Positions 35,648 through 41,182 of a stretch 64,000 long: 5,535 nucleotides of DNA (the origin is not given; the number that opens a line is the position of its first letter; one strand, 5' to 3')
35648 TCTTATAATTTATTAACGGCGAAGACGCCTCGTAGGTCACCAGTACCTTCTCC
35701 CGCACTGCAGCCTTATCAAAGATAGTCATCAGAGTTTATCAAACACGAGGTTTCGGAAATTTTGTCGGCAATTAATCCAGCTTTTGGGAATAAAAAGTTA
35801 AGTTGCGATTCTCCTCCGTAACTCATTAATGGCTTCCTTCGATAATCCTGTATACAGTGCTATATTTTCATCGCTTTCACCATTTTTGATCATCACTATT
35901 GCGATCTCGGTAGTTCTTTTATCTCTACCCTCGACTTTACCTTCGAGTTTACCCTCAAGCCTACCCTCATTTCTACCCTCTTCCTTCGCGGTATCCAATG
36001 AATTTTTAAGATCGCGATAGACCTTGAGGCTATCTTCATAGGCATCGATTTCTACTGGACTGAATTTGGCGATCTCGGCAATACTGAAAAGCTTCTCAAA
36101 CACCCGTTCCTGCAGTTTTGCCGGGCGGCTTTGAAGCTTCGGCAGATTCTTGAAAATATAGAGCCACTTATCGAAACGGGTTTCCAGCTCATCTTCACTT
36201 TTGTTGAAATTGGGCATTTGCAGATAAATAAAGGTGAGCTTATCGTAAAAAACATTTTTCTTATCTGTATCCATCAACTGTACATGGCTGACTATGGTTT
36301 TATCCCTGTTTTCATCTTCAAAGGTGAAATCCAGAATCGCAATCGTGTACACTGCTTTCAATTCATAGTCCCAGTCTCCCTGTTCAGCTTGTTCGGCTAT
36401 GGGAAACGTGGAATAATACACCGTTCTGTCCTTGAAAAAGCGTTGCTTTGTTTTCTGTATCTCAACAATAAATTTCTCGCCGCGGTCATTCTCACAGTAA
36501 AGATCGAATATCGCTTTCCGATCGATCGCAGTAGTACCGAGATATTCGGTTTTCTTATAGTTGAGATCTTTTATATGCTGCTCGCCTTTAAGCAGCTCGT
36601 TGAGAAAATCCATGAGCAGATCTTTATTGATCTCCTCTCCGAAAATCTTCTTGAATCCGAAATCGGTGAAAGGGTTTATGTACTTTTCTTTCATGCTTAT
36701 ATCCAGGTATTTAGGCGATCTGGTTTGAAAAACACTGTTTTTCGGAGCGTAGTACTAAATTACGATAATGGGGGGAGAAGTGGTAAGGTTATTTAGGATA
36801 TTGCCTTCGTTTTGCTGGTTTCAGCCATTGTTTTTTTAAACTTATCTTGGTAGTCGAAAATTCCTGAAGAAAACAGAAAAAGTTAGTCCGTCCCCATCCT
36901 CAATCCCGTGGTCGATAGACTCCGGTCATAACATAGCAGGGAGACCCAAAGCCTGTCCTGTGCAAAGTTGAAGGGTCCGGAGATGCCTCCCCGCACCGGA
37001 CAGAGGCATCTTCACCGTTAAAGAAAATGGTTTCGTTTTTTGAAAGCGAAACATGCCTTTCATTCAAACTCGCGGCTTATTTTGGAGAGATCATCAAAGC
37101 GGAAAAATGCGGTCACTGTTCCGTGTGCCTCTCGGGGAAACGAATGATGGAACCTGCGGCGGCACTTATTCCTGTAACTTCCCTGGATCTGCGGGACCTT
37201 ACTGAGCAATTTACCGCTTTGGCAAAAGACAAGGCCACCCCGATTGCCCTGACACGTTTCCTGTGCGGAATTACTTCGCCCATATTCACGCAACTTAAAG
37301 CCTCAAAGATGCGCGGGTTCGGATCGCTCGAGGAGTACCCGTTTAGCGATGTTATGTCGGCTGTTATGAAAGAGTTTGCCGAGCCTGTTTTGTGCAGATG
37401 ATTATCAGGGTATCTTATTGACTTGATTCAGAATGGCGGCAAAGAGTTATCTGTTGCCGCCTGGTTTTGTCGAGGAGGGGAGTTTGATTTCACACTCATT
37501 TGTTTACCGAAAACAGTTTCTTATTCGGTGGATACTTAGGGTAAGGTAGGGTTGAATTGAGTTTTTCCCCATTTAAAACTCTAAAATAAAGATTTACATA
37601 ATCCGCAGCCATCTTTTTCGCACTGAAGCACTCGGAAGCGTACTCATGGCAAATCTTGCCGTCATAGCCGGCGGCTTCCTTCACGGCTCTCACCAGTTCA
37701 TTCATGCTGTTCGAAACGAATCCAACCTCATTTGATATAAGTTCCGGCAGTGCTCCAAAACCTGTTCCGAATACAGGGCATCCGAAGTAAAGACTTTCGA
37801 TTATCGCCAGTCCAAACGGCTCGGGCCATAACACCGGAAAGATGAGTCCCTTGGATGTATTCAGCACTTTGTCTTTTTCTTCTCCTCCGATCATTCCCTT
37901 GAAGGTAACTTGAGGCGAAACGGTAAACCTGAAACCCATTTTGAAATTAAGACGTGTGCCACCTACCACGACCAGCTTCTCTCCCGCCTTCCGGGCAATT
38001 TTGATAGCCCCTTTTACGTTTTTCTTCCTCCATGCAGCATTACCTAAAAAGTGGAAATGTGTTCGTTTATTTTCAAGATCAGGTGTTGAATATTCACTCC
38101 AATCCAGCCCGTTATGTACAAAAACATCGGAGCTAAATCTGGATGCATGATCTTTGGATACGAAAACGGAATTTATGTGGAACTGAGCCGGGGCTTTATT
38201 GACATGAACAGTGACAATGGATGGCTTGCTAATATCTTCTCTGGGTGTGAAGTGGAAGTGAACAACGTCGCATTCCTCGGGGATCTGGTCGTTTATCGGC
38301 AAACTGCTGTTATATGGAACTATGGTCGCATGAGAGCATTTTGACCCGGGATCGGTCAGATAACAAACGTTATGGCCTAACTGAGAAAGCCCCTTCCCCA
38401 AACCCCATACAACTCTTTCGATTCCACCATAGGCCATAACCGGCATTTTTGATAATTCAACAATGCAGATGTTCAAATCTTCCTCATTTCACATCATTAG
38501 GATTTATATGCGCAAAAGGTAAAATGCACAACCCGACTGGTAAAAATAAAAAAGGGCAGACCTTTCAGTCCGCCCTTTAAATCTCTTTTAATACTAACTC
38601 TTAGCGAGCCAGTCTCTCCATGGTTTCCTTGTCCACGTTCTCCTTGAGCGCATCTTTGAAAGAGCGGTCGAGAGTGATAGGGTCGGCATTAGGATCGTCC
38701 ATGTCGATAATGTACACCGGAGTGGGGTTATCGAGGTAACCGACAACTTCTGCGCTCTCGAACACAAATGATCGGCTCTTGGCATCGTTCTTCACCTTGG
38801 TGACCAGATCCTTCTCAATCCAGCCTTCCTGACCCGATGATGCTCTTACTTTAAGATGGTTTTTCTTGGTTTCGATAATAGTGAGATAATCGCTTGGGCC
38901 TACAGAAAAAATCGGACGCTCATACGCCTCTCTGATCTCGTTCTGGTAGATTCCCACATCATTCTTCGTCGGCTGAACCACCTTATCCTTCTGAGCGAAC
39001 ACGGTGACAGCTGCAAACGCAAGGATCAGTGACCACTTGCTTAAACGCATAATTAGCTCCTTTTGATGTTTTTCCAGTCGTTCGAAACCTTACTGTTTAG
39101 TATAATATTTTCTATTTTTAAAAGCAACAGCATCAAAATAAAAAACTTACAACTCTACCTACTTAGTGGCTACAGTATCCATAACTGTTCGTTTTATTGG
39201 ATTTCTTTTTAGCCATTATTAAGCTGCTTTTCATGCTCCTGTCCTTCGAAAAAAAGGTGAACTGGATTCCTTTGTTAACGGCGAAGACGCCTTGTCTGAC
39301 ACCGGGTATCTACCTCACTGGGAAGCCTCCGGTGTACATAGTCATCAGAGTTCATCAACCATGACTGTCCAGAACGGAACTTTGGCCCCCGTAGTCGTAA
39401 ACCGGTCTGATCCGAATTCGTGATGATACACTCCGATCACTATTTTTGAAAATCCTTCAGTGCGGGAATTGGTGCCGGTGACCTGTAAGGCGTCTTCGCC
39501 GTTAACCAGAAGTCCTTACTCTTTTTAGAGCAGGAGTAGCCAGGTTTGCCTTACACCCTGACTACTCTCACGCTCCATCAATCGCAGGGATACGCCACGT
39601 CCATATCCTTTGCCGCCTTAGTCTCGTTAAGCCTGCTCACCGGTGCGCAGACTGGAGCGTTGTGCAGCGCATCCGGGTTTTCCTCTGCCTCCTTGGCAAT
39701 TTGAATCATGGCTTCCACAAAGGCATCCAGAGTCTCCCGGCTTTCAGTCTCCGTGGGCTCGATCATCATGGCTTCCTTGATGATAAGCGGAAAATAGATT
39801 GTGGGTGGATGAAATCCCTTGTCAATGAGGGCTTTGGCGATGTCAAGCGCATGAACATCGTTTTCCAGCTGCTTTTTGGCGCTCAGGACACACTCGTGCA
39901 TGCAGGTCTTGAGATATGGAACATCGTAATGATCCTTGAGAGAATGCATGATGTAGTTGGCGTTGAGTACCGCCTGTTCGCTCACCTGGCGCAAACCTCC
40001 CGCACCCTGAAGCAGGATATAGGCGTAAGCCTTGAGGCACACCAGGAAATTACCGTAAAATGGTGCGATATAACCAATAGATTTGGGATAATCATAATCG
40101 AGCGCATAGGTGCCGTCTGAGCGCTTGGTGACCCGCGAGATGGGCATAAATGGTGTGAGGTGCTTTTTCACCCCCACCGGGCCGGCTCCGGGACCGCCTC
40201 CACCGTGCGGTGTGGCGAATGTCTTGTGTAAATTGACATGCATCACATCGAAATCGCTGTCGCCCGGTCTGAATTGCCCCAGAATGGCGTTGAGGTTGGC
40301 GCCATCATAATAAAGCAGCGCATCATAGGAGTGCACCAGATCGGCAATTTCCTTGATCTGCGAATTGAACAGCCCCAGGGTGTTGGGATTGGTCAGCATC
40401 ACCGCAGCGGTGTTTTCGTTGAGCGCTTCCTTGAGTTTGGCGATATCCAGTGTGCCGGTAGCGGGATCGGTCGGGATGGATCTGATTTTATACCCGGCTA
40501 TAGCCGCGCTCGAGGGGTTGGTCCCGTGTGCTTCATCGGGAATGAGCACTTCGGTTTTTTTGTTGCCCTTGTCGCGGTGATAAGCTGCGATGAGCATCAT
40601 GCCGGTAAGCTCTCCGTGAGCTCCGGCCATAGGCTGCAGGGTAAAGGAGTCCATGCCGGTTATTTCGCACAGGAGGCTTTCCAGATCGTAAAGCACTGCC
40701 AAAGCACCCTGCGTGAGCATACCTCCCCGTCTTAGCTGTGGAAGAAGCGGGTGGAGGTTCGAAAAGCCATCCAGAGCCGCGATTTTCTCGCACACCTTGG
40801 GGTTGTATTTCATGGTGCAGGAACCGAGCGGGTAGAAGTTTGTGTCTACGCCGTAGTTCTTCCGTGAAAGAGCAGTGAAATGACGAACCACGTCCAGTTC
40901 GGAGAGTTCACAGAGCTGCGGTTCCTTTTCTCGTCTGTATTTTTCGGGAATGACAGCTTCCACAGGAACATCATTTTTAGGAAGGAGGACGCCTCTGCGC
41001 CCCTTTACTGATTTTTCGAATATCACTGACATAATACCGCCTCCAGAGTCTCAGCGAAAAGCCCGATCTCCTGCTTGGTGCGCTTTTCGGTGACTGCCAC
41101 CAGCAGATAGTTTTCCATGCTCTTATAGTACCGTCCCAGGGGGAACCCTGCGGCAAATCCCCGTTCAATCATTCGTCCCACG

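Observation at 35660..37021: Rpn-family 'putative transposase' gene bracketed by inverted copies of the element with TTAA outer edges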

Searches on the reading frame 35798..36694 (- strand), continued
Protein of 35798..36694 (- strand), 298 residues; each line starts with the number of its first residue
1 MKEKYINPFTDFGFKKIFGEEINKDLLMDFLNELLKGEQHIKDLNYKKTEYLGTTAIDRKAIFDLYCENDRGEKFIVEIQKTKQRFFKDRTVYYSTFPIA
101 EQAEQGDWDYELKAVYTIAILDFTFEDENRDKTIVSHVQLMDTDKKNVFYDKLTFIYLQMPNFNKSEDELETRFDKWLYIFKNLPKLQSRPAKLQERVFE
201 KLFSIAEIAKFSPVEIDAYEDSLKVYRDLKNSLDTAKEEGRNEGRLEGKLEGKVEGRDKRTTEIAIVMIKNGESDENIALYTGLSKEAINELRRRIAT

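Call 83: find_encoding_contigs(protein=P0015, flank=10000, max_places=3)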
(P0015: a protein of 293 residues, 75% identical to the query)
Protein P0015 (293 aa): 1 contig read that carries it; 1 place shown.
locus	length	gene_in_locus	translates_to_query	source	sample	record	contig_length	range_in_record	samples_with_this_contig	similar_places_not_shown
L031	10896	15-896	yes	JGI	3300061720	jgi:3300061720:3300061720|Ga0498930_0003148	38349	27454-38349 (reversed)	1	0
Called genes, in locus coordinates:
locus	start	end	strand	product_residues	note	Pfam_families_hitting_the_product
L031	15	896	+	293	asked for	PF12784:PDDEXK_2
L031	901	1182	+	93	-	-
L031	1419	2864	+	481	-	PF06812:ImpA_N (weak), PF16989:T6SS_VasJ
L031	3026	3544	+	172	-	PF05591:T6SS_VipA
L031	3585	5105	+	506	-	PF05943:VipB, PF18945:VipB_2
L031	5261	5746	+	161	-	PF05638:T6SS_HCP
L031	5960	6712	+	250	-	-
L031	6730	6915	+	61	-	-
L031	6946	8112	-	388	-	PF13173:AAA_14, PF13635:DUF4143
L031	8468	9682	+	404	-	PF07228:SpoIIE, PF13581:HATPase_c_2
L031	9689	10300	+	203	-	PF01121:CoaE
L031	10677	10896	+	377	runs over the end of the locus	PF13727:CoA_binding_3 (weak), PF02397:Bac_transf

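Call 85: search_solved_structures(query=window:35798-36694:-, max_evalue=0.01, show_alignments=1)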
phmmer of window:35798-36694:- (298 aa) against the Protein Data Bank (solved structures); distinct sequences matched with E-value up to 0.01: 0.

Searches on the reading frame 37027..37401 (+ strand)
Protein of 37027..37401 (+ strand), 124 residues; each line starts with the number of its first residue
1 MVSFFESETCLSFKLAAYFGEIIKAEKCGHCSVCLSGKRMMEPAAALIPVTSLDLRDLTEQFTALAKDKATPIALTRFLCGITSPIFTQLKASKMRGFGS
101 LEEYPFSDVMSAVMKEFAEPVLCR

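Call 13: search_protein_families(library=pfam, proteins=[window:37027-37401:+], max_evalue=0.01)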
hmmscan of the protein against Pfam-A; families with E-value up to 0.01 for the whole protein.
window:37027-37401:+ (124 aa): 2 families
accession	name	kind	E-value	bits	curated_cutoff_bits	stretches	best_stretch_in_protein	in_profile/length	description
PF16124.10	RecQ_Zn_bind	-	4.7e-07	30.9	25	1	1-35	31-66/66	RecQ zinc-binding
PF10589.14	NADH_4Fe-4S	-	0.0054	17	23.5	1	15-45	2-32/85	NADH-ubiquinone oxidoreductase-F iron-sulfur binding region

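Call 20: find_homologous_proteins(query=window:37027-37401:+, max_evalue=0.00001)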
Query window:37027-37401:+ (124 aa): 3 proteins with E <= 0.00001 among 8 candidates.
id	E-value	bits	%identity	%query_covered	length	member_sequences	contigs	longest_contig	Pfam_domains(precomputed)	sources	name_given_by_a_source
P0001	6.0e-75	267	100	100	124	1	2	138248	PF16124.11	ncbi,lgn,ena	-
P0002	1.0e-22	99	44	93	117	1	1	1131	PF16124.11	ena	-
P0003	4.8e-21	93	44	81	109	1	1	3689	-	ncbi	ncbi:MAG: hypothetical protein WC071_12260, partial [Victivallaceae bacterium]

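Call 22: find_encoding_contigs(protein=P0001, flank=10000, max_places=10)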
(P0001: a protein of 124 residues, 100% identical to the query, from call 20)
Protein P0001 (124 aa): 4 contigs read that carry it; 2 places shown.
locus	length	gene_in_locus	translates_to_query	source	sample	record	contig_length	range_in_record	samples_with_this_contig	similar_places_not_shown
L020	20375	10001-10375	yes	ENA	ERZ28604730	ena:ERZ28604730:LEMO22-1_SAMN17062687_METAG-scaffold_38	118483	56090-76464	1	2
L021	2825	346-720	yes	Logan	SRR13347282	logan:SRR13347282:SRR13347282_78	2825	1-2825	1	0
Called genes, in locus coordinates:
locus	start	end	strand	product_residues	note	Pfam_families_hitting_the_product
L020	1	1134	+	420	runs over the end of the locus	PF04413:Glycos_transf_N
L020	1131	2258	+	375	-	PF21694:DNA_pol3_delta_C (faint)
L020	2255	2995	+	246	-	PF01416:PseudoU_synth_1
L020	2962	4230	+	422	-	PF00089:Trypsin, PF13365:Trypsin_2, PF13180:PDZ_2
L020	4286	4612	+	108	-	PF14209:DUF4321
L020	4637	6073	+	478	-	PF01425:Amidase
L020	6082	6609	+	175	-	PF00877:NLPC_P60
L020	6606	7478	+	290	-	PF00800:PDT, PF01842:ACT (weak)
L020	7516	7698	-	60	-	PF00830:Ribosomal_L28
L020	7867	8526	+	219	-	PF01066:CDP-OH_P_transf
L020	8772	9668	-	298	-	PF12784:PDDEXK_2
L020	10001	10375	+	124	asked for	PF16124:RecQ_Zn_bind (weak)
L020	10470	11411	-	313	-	PF00534:Glycos_transf_1, PF13692:Glyco_trans_1_4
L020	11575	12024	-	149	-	-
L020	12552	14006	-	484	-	PF02347:GDC-P, PF01041:DegT_DnrJ_EryC1 (faint), PF00155:Aminotran_1_2 (weak), PF00266:Aminotran_5, PF21478:GcvP2_C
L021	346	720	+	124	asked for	PF16124:RecQ_Zn_bind (weak)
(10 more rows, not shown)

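Call 23: find_encoding_contigs(protein=P0003, flank=5000)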
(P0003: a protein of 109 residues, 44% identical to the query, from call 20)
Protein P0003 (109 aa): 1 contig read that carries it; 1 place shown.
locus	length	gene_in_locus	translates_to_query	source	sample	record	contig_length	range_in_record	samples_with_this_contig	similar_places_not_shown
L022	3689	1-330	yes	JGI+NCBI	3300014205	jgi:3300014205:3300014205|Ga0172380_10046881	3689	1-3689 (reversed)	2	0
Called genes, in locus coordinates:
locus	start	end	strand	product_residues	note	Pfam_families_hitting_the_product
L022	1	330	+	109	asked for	?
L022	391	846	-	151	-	PF09970:DUF2204 (faint), PF19502:DUF6036 (weak)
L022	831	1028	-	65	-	-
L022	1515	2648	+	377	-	PF00392:GntR, PF00532:Peripla_BP_1, PF13407:Peripla_BP_4, PF13377:Peripla_BP_3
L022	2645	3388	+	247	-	PF07596:SBP_bac_10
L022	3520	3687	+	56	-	?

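Call 24: find_encoding_contigs(protein=P0002, flank=5000)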
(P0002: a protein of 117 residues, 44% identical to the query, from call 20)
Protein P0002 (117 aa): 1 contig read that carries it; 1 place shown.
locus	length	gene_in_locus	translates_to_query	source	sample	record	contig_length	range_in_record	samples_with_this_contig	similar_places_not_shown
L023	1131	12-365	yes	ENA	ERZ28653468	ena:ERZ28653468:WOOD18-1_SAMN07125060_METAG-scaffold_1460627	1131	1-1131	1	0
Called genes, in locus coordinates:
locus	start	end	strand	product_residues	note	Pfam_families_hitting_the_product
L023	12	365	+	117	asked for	PF16124:RecQ_Zn_bind (weak)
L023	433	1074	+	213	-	PF09820:AAA-ATPase_like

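Call 51: search_protein_representatives(protein=window:37027-37401:+)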
Query: 124 residues. Proteins with E-value up to 0.001 (for the whole library): 365; up to 1e-10: 76; up to 1e-30: 1. The best 150 are listed.
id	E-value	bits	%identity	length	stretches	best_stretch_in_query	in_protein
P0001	1.9e-75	267.0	100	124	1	1-124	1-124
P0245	6.0e-25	104.3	48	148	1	1-114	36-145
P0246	9.2e-25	103.7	46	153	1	1-115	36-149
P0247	1.9e-24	102.6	46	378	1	1-115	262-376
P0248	2.0e-24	102.6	48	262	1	2-106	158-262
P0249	8.9e-24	100.5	43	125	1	1-115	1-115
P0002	3.2e-23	98.7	45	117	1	1-114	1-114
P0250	4.0e-23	98.4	44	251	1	1-113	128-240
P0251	1.2e-22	96.9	45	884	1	1-116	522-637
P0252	1.6e-22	96.5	44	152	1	1-110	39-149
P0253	6.2e-22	94.6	41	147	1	1-112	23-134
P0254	1.1e-21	93.8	46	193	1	1-110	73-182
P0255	3.4e-21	92.2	49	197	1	2-116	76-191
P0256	4.7e-21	91.7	44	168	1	1-117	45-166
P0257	2.2e-20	89.6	43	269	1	2-111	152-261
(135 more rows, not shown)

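Call 73: search_protein_families(library=ncbifam, proteins=[window:37027-37401:+], max_evalue=0.001)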
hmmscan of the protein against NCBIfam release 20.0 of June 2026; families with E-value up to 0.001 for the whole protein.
window:37027-37401:+ (124 aa): 2 families
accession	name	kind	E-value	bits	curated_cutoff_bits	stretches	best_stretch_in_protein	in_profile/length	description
TIGR01389.1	recQ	equivalog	7.6e-06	24.6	640.2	1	1-43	360-401/591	DNA helicase RecQ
NF008279.0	PRK11057.1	equivalog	0.00035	19.1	1015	1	1-40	371-409/608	ATP-dependent DNA helicase RecQ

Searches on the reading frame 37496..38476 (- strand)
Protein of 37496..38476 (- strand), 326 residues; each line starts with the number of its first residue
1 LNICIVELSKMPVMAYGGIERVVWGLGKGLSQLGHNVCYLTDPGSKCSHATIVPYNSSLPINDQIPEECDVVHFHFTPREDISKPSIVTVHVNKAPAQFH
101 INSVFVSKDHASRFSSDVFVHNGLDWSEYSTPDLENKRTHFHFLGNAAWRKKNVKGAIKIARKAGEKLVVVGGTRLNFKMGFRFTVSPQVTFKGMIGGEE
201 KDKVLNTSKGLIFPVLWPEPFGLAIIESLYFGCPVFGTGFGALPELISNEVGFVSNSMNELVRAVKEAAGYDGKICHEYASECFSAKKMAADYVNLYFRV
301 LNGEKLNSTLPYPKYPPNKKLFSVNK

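Call 13: search_protein_families(library=pfam, proteins=[window:37496-38476:-], max_evalue=0.01)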
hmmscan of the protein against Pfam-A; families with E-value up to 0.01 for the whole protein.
window:37496-38476:- (326 aa): 3 families
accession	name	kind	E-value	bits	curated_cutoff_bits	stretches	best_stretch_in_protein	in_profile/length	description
PF00534.26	Glycos_transf_1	-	8e-12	45.5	26.4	1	140-267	17-154/172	Glycosyl transferases group 1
PF13692.12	Glyco_trans_1_4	-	1.3e-10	42.1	27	1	141-267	4-138/142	Glycosyl transferases group 1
PF13439.12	Glyco_transf_4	-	0.0013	19.2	28.5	1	16-88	1-76/170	Glycosyltransferase Family 4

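Call 47: find_homologous_proteins(query=window:37496-38437:-, max_evalue=1e-30)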
Query window:37496-38437:- (313 aa): 3048 proteins with E <= 1e-30 among 4385 candidates; the best 120 are listed.
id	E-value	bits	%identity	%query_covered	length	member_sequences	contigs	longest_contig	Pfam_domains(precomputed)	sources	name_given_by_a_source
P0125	1.6e-214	729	100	100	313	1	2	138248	PF00534.27,PF13692.13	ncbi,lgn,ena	-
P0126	4.1e-114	399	54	96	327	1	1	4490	PF00534.27,PF13692.13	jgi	-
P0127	5.1e-113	396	55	99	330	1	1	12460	PF00534.27,PF13439.13,PF13692.13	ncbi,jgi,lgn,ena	-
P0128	5.3e-113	396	54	99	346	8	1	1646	PF00534.27,PF13439.13,PF13692.13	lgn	-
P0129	7.3e-113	395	58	96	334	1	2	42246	PF00534.27,PF13692.13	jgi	jgi:glycosyltransferase involved in cell wall biosynthesis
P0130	8.6e-113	395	54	98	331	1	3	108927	PF00534.27,PF13692.13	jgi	jgi:glycosyltransferase involved in cell wall biosynthesis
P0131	9.7e-113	395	56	96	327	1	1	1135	PF00534.27,PF13692.13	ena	-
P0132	2.5e-112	393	56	98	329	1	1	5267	PF00534.27,PF13439.13,PF13692.13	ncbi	-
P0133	4.9e-112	392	56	98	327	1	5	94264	PF00534.27,PF13692.13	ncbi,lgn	-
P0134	6.0e-112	392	58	95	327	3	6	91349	PF00534.27,PF13692.13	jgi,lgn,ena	-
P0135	6.0e-112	392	54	96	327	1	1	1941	PF00534.27,PF13692.13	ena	-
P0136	7.9e-112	392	58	98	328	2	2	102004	PF00534.27,PF13692.13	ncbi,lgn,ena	-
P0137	9.4e-112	391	58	95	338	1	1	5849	PF00534.27,PF13692.13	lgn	-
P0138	1.1e-111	391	56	97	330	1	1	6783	PF00534.27,PF13439.13,PF13692.13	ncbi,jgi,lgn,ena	-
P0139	1.1e-111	391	58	95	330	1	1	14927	PF00534.27,PF13439.13,PF13692.13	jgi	jgi:glycosyltransferase involved in cell wall biosynthesis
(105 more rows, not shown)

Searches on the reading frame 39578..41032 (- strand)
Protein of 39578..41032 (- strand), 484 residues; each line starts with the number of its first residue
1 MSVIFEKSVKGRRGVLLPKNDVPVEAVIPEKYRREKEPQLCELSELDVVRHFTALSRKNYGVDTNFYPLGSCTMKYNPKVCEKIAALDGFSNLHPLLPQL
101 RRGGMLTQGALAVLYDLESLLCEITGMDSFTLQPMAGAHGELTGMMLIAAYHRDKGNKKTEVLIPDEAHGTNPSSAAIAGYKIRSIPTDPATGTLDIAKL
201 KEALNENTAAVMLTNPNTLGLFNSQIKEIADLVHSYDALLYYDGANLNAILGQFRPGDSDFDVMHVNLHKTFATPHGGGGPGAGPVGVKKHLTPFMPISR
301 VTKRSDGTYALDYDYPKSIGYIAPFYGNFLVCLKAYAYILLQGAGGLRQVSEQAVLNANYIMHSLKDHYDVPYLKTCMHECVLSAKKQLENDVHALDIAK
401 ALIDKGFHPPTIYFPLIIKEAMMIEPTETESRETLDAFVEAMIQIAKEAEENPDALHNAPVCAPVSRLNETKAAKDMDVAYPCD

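Call 13: search_protein_families(library=pfam, proteins=[window:39578-41032:-], max_evalue=0.01)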
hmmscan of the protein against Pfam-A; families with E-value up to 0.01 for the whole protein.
window:39578-41032:- (484 aa): 6 families
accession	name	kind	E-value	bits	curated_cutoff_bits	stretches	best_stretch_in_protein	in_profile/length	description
PF21478.3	GcvP2_C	-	2.8e-29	101.9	27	1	351-451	2-104/122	Glycine dehydrogenase, C-terminal domain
PF02347.22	GDC-P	-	6.9e-13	48.7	26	1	24-297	27-284/429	Glycine cleavage system P-protein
PF00266.25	Aminotran_5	-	1.4e-08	34.6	21.5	1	147-277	76-207/371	Aminotransferase class-V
PF00155.27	Aminotran_1_2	-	5.3e-06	26.3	19.7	1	156-245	88-187/361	Aminotransferase class I and II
PF01041.23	DegT_DnrJ_EryC1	-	2.4e-05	24.2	19.8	1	117-245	29-147/360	DegT/DnrJ/EryC1/StrS aminotransferase family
PF01212.27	Beta_elim_lyase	-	4.5e-05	23.4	27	1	115-274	35-203/288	Beta-eliminating lyase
